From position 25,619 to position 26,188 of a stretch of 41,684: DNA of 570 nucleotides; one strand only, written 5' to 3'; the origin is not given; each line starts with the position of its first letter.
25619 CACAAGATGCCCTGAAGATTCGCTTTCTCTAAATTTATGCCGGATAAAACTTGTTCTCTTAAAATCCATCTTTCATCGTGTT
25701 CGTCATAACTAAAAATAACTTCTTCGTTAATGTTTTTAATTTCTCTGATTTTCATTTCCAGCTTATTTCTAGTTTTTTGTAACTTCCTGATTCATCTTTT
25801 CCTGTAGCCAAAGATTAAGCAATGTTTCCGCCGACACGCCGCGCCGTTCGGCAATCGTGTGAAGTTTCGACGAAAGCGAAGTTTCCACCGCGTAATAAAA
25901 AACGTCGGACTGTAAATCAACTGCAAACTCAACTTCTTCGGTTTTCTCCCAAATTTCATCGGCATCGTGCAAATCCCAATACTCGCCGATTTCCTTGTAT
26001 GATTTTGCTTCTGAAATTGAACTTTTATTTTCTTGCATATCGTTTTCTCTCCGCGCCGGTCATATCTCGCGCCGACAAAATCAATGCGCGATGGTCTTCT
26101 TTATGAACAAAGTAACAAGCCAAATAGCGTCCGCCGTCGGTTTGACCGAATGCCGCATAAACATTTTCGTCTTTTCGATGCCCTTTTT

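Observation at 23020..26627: BrnT/BrnA-like toxin-antitoxin pair plus a pentapeptide-repeat protein wedged inside a clpS-clpA operon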

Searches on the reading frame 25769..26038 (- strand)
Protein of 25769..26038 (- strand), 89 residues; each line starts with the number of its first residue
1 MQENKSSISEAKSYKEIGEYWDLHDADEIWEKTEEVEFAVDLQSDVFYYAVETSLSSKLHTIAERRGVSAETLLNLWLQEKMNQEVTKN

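Call 3: search_protein_families(library=pfam, proteins=[window:25769-26038:-], max_evalue=0.01)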
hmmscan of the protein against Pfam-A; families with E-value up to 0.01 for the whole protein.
window:25769-26038:- (89 aa): 1 family
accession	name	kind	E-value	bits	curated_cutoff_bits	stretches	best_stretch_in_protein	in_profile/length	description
PF12441.14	CopG_antitoxin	-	0.00028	22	28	1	9-81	4-79/79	CopG antitoxin of type II toxin-antitoxin system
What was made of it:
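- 25769..26038 (-): brnA-like antitoxin (89 aa) with a putative C-terminal ribbon-helix-helix. It overlaps brnT by 14 nt. PF12441 gives E=2.8e-4 at 22 bits, below the cut-off of 28 (call 3).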

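Call 4: search_protein_families(library=ncbifam, proteins=[window:25769-26038:-], max_evalue=0.01)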
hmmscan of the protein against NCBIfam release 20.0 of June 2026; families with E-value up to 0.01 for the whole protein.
window:25769-26038:- (89 aa): 1 family
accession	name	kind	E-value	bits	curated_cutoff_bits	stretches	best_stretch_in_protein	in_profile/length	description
NF047399.1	BrnA_antitoxin_add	equivalog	0.0055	16.8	60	0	53-81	41-69/70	type II toxin-antitoxin system BrnA family antitoxin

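Call 16: search_protein_families(library=padloc, proteins=[window:25769-26038:-], max_evalue=0.05)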
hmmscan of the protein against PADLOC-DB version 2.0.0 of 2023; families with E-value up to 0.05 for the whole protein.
window:25769-26038:- (89 aa): 1 family
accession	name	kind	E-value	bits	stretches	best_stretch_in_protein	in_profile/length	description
PDLC02288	AbiEii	-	0.0012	15.8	1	21-66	140-188/294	AbiEii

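Call 33: search_solved_structures(query=window:25769-26038:-, max_evalue=10, show_alignments=2)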
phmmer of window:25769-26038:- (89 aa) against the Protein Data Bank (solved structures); distinct sequences matched with E-value up to 10: 0.

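Call 36: find_homologous_proteins(query=window:25769-26038:-, max_evalue=0.001)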
Query window:25769-26038:- (89 aa): 266 proteins with E <= 0.001 among 267 candidates; the best 120 are listed.
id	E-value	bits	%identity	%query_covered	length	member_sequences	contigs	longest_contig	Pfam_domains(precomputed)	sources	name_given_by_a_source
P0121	5.0e-50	185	100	100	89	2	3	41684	-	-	-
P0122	3.7e-42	160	84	100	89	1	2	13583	-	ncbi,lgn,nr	ncbi:MAG: BrnA antitoxin family protein [Acidobacteriota bacterium]|nr:BrnA antitoxin family protein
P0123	1.3e-41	158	85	100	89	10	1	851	PF12441.15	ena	-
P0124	1.4e-41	158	84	100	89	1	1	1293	PF12441.15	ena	-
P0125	2.6e-41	157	84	100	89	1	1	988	-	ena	-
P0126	4.0e-41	156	82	100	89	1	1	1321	PF12441.15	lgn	-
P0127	5.5e-41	156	83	100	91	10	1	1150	-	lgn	-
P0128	6.5e-41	156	83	100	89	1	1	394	PF12441.15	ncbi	-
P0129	8.1e-41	155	81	100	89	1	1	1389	PF12441.15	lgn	-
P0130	1.0e-40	155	82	100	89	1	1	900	-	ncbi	-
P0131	1.5e-40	155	82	100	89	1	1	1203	PF12441.15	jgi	jgi:hypothetical protein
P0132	1.9e-40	154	82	100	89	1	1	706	PF12441.15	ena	-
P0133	2.6e-40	154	79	100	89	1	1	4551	PF12441.15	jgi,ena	-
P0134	4.2e-40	153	80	100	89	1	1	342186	PF12441.15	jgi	jgi:hypothetical protein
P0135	4.7e-40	153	81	100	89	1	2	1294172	-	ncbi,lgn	-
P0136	5.5e-40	153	81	100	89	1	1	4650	PF12441.15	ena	-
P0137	9.6e-40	152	81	100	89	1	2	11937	PF12441.15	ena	-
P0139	1.3e-39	152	80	100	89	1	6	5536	PF12441.15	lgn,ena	-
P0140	1.5e-39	151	82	100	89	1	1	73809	PF12441.15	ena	-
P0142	2.3e-39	151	80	100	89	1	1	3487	PF12441.15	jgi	-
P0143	2.4e-39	151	79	100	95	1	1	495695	PF12441.15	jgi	jgi:hypothetical protein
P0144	3.5e-39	150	79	100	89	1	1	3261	PF12441.15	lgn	-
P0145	3.6e-39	150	78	100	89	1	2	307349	PF12441.15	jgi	jgi:hypothetical protein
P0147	3.6e-39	150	79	100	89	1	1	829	PF12441.15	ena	-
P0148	4.1e-39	150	79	100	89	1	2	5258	PF12441.15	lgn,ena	-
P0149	4.3e-39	150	78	100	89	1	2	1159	PF12441.15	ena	-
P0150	4.4e-39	150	79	100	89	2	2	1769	PF12441.15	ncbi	-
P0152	4.8e-39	150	78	99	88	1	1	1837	PF12441.15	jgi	jgi:CopG antitoxin of type II toxin-antitoxin system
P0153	6.3e-39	149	80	99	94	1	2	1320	PF12441.15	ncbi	-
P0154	7.2e-39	149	81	100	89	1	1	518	PF12441.15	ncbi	-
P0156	1.0e-38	149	80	100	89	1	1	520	PF12441.15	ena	-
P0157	1.1e-38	149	79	100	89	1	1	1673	PF12441.15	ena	-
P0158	1.1e-38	149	78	100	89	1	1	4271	PF12441.15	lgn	-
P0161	1.6e-38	148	78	100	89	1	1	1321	PF12441.15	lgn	-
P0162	1.8e-38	148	79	98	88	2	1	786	PF12441.15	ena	-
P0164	2.3e-38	148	76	100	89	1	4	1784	PF12441.15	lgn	-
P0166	2.9e-38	147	76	100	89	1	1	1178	PF12441.15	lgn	-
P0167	2.9e-38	147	82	98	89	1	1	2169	PF12441.15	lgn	-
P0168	3.5e-38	147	76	100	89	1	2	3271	PF12441.15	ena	-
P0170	3.8e-38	147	78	100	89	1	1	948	PF12441.15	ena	-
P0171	4.1e-38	147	76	100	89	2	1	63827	PF12441.15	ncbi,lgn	ncbi:MAG: CopG family antitoxin [Pyrinomonadaceae bacterium]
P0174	4.9e-38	146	78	99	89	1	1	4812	PF12441.15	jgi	jgi:hypothetical protein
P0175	6.9e-38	146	77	99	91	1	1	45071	PF12441.15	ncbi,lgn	-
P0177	8.7e-38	146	80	96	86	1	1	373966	PF12441.15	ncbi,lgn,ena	-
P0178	8.7e-38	146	75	100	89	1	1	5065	PF12441.15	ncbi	-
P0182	1.2e-37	145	81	96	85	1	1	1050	PF12441.15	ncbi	-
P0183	1.3e-37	145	76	99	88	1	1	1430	PF12441.15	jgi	jgi:hypothetical protein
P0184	1.7e-37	145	77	99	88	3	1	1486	PF12441.15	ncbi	-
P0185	2.2e-37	144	80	96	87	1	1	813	PF12441.15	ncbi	-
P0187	3.5e-37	144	76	100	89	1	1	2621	PF12441.15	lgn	-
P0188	3.8e-37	144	75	100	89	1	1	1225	PF12441.15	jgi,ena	-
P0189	4.3e-37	143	77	98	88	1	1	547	PF12441.15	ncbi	-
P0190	4.4e-37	143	73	100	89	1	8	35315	PF12441.15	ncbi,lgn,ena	-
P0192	5.1e-37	143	78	97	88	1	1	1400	PF12441.15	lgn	-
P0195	7.5e-37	143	78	96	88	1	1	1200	PF12441.15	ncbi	-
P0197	1.7e-36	142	77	98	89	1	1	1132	PF12441.15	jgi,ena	-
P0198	2.0e-36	141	76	99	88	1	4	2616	PF12441.15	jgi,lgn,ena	jgi:hypothetical protein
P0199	2.1e-36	141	76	99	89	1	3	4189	PF12441.15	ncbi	-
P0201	2.2e-36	141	77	94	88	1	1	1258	PF12441.15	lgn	-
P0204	2.7e-36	141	73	100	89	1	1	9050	PF12441.15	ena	-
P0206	7.0e-36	140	73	100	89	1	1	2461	PF12441.15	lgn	-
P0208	7.5e-36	140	78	97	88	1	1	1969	PF12441.15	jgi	jgi:hypothetical protein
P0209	1.0e-35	139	79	94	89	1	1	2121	PF12441.15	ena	-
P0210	1.1e-35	139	78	96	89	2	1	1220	PF12441.15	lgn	-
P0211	1.4e-35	139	76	100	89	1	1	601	PF12441.15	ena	-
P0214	2.6e-35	138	73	100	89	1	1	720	PF12441.15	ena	-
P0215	3.6e-35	137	72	100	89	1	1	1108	PF12441.15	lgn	-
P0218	5.2e-35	137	71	100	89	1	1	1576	PF12441.15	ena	-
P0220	7.4e-35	136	71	100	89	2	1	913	PF12441.15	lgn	-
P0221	9.3e-35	136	73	100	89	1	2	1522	PF12441.15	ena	-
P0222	9.6e-35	136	70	100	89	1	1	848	PF12441.15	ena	-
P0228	4.5e-34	134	73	97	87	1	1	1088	PF12441.15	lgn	-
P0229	5.4e-34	134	70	98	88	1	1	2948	PF12441.15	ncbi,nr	ncbi:MAG: hypothetical protein H0U50_12845 [Pyrinomonadaceae bacterium]|nr:hypothetical protein [Pyr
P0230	6.6e-34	133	71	100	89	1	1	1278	PF12441.15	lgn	-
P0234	1.7e-33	132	67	100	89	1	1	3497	PF12441.15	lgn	-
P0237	2.8e-33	131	74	96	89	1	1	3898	PF12441.15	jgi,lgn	jgi:hypothetical protein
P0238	4.4e-33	131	70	100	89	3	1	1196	PF12441.15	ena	-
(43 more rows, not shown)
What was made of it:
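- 25769..26038 (-): Homologues of 67-85% identity carry precomputed PF12441 hits, and sources name them BrnA or CopG family antitoxin (call 36).
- On BrnA / CopG-type RHH antitoxins (PF12441, PF14384): Many homologues of 67-85% identity carry precomputed PF12441 hits, and a few are named BrnA or CopG family antitoxin by their sources (call 36).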

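Call 48: predict_structure(alignment_id=A2)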
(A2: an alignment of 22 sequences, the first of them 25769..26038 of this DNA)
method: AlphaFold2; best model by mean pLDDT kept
length: 89 residues; sequences in the alignment: 22
mean_pLDDT: 52.2   pTM: 0.37
mean pLDDT of the five models: 52.2, 50.2, 49.1, 47.8, 46.5
residues with pLDDT >= 90: 0; 70-90: 0; 50-70: 58; < 50: 31
segments of 3 or more residues with pLDDT < 50: 1-10, 32-46, 87-89
pLDDT, mean of each block of 10 residues (from residue 1): 40 55 57 40 46 56 64 61 50
secondary structure, 60 per line:
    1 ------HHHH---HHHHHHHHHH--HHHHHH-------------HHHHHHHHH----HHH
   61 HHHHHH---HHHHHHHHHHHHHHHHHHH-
elements in order: H7-10 H14-23 H26-31 H45-53 H58-66 H70-88
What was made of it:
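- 25769..26038 (-): The structure model is poor, with pLDDT 52 (call 48).
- On BrnA / CopG-type RHH antitoxins (PF12441, PF14384): The monomer model is poor (pLDDT 52), although it shows helices at residues 58-66 and 70-88 (call 48).
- Its structure model is poor (call 48).
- Tried and rejected: BrnA structure: the model was too poor (pLDDT 52) to justify a fold search (call 48).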
